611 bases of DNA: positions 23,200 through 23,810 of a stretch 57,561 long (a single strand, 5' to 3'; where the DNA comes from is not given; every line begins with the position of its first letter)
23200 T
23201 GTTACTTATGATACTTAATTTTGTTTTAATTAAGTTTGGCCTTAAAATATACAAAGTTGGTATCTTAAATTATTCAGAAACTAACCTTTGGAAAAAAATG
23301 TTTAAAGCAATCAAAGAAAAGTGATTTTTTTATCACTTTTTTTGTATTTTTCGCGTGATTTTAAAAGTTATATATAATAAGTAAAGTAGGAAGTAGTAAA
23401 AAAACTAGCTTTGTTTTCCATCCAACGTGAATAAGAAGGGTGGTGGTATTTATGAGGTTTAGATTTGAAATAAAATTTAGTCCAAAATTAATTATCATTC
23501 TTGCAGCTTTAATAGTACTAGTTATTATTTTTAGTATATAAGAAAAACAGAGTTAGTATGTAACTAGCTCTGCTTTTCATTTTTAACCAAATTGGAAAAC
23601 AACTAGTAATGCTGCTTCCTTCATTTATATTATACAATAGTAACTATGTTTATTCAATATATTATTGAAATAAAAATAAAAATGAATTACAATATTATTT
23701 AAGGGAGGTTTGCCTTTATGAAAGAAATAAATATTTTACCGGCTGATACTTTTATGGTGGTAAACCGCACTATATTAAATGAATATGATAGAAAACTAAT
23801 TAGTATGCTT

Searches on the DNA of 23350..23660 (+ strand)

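Call 87: search_dna_similar(query=window:23350-23660:+, collection=phages, mode=distant, max_evalue=0.01, max_rows=10)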
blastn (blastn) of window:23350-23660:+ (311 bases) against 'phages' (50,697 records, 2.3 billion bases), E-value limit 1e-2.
No match.
